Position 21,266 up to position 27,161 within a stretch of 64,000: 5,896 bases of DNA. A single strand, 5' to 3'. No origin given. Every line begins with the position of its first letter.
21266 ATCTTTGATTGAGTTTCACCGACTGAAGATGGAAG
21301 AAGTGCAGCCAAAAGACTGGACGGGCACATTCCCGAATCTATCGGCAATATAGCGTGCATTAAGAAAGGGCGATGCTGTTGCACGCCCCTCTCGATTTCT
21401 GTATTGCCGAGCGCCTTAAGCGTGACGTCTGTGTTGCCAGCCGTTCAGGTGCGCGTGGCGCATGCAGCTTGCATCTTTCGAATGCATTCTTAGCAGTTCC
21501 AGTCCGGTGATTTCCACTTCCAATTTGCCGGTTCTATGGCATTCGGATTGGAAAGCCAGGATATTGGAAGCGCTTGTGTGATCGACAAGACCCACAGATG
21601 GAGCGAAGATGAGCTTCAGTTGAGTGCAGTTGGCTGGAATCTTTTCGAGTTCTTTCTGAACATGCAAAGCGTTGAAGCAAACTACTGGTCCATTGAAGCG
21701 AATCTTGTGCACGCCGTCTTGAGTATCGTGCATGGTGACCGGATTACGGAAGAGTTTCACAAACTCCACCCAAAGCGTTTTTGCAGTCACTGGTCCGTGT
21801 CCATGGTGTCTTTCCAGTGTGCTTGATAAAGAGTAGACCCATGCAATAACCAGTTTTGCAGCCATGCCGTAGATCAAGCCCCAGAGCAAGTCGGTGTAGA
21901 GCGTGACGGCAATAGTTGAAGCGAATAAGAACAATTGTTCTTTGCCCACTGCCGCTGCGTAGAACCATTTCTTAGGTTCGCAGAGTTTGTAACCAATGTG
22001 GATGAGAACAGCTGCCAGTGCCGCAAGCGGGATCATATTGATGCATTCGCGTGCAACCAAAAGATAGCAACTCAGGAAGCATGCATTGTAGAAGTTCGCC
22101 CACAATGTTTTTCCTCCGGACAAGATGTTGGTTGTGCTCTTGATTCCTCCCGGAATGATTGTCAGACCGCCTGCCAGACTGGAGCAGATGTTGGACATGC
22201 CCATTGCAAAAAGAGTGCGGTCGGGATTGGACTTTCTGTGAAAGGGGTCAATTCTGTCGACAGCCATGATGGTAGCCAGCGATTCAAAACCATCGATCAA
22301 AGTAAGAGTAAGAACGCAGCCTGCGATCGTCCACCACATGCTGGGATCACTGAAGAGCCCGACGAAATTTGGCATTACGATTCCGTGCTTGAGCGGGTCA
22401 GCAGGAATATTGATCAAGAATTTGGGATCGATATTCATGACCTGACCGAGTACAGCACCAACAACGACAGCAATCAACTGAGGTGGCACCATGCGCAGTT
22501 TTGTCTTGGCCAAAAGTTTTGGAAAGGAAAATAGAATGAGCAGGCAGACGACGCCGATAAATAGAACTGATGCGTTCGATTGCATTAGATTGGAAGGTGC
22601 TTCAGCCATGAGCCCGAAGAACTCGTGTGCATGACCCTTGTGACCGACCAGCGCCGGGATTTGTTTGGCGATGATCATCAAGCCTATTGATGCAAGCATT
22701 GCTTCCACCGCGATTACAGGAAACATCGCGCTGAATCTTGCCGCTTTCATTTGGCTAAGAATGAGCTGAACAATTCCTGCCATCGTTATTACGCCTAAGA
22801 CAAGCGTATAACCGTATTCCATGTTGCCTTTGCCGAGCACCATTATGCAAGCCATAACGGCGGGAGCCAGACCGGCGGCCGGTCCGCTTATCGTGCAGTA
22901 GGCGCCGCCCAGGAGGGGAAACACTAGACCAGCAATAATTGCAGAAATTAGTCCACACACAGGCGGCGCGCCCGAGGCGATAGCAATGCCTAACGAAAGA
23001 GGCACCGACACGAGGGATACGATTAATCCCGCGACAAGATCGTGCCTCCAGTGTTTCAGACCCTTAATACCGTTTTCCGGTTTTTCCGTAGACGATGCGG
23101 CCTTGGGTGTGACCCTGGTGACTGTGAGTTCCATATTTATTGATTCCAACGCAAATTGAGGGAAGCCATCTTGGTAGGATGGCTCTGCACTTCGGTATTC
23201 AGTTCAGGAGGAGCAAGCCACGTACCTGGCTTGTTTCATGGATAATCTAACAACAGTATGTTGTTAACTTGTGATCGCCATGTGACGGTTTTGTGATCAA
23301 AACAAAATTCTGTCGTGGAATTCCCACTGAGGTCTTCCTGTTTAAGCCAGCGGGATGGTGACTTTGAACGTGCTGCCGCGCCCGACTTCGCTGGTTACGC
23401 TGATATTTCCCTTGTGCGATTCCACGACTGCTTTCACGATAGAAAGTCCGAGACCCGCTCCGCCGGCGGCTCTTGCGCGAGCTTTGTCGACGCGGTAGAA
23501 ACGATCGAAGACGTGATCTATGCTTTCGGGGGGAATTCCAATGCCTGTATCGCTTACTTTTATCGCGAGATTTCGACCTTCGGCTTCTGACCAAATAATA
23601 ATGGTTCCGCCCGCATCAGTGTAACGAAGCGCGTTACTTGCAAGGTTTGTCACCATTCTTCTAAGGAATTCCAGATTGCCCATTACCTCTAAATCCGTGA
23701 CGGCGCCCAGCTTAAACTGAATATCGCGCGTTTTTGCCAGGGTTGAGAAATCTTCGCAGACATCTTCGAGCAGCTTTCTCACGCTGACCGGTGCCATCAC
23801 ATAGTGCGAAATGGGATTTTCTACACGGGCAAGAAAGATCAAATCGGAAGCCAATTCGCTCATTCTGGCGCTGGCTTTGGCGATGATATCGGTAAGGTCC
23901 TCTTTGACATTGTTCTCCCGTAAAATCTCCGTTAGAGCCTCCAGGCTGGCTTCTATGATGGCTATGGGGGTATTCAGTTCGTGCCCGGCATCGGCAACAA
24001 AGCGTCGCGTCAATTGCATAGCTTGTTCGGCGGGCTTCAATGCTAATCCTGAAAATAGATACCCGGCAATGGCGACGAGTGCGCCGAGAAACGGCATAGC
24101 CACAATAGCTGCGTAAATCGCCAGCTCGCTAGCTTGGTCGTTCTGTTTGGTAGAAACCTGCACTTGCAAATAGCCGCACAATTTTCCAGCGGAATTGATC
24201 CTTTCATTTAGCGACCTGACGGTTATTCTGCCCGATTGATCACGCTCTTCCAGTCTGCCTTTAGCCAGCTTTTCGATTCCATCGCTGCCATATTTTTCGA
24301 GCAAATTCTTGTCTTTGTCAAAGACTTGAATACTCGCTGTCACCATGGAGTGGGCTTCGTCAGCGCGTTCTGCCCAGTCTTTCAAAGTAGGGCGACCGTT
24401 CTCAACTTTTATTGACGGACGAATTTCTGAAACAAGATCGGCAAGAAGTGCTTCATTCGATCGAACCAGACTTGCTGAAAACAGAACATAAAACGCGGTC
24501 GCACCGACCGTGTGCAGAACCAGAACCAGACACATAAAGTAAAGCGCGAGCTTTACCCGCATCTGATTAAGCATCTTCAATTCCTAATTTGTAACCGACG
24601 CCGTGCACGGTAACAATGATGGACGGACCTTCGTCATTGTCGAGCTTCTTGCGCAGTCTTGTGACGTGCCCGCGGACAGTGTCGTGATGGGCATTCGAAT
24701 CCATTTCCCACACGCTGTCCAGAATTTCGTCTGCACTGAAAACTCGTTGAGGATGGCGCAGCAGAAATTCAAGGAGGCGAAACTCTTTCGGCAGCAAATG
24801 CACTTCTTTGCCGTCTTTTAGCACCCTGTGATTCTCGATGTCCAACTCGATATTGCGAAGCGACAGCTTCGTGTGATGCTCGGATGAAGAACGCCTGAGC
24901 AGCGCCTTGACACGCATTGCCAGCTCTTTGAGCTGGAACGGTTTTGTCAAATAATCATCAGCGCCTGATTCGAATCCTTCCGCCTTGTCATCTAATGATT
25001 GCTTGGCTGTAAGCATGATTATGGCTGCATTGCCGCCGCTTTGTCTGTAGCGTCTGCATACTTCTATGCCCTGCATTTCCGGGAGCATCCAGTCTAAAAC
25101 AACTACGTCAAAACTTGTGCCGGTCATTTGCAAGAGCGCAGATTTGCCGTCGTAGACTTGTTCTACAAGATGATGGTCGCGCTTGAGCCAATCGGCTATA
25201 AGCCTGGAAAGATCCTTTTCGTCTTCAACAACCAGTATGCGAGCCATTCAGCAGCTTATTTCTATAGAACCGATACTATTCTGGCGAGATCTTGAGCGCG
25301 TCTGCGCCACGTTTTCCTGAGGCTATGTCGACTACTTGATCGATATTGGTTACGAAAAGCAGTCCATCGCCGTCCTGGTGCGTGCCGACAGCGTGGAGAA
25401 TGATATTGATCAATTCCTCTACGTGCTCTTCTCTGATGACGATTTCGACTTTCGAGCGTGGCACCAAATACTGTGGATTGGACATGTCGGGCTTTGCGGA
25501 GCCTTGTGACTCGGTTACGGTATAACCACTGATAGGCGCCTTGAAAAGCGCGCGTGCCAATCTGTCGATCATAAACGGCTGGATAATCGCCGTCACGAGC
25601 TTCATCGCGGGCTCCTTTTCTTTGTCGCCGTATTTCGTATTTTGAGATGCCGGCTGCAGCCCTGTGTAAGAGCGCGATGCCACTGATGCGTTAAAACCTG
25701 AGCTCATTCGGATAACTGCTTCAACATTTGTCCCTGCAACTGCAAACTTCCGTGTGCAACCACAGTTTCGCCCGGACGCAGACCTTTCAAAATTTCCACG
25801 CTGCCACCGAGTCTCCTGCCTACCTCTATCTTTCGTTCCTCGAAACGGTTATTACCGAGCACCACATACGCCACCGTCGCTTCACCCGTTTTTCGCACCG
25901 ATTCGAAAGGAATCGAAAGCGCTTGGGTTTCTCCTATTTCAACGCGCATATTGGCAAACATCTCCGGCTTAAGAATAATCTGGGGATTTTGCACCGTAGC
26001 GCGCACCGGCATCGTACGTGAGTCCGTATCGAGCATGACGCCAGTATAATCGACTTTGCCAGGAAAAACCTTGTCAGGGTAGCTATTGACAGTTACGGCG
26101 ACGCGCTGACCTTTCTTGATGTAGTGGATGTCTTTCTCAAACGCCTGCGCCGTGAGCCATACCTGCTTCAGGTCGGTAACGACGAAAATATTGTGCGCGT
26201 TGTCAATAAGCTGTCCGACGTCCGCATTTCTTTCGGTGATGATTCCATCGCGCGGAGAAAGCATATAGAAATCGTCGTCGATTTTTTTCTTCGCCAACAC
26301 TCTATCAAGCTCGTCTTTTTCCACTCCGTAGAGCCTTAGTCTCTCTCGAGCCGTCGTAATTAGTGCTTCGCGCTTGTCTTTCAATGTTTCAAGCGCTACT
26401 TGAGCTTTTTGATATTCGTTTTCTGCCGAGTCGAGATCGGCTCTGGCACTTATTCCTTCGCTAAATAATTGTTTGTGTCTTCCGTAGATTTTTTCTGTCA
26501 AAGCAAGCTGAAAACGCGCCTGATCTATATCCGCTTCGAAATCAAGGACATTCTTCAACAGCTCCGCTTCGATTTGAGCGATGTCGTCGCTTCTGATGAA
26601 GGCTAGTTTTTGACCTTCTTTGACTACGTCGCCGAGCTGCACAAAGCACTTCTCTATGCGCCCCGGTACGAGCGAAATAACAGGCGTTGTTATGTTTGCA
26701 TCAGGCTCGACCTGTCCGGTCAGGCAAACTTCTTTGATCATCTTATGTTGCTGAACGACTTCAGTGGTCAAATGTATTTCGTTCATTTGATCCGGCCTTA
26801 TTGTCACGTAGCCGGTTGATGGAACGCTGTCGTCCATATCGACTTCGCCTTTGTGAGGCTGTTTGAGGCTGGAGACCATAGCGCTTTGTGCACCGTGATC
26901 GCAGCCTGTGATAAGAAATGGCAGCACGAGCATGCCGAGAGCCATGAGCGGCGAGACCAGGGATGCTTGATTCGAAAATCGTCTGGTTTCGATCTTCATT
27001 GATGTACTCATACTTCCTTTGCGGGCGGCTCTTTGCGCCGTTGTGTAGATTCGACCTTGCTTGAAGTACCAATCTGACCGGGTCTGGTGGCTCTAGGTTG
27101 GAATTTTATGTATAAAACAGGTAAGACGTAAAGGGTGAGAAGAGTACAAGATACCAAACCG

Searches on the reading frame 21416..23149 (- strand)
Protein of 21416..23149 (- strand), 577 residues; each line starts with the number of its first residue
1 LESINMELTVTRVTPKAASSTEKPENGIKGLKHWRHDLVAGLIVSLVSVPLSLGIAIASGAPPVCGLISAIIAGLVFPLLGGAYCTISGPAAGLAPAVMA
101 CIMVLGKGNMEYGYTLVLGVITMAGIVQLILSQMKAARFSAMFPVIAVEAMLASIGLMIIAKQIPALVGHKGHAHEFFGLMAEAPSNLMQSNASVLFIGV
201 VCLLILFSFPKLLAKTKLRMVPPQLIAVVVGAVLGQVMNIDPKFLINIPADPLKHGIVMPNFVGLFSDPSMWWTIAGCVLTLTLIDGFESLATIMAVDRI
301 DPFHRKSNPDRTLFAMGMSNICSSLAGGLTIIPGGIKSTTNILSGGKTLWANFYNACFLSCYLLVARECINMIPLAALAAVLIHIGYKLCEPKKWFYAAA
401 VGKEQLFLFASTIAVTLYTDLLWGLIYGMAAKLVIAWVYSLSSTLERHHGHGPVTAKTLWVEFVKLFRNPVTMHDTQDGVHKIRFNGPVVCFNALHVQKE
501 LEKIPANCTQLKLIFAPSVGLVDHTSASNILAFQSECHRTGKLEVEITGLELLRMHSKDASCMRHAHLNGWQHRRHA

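Call 76: search_protein_families(library=pfam, proteins=[window:21416-23149:-], max_evalue=0.001)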
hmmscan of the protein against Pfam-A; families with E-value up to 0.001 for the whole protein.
window:21416-23149:- (577 aa): 1 family
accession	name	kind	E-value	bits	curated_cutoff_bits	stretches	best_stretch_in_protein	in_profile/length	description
PF00916.26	Sulfate_transp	-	3.2e-51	174.7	23.2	1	35-410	2-378/380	Sulfate permease family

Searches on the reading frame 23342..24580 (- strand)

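Call 76: search_protein_families(library=pfam, proteins=[window:23342-24580:-], max_evalue=0.001)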
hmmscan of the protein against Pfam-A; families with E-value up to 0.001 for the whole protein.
window:23342-24580:- (412 aa): 2 families
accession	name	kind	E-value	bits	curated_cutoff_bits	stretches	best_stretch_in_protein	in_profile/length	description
PF02518.31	HATPase_c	-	2.4e-30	105.6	26.4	1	303-411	3-109/111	Histidine kinase-, DNA gyrase B-, and HSP90-like ATPase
PF00512.31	HisKA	-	1.8e-11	44.3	26.9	1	192-255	3-65/66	His Kinase A (phospho-acceptor) domain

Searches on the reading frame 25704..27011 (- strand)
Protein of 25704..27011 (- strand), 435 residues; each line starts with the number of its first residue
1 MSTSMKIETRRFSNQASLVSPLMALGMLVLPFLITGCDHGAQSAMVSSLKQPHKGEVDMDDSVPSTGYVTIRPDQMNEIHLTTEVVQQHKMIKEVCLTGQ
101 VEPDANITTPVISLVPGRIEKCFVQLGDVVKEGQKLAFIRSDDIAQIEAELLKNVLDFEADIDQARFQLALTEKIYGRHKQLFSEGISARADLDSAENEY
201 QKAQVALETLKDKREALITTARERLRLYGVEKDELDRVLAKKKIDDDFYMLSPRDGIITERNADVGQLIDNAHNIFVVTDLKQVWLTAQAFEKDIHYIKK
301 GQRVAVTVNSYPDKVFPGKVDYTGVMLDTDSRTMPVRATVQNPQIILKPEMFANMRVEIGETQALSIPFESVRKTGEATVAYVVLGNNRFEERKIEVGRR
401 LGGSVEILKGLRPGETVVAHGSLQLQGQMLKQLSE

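Call 76: search_protein_families(library=pfam, proteins=[window:25704-27011:-], max_evalue=0.001)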
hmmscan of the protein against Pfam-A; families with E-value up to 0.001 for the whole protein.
window:25704-27011:- (435 aa): 3 families
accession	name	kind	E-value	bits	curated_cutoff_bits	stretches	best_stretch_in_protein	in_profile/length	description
PF16576.10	HlyD_D23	-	2.6e-51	174.4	30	1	93-353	4-214/214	Barrel-sandwich domain of CusB or HlyD membrane-fusion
PF13437.12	HlyD_3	-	1.3e-21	77.7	22.2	1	251-349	3-105/106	HlyD family secretion protein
PF13533.13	Biotin_lipoyl_2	-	9.5e-05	22.6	29.8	1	113-139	5-31/32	Biotin-lipoyl like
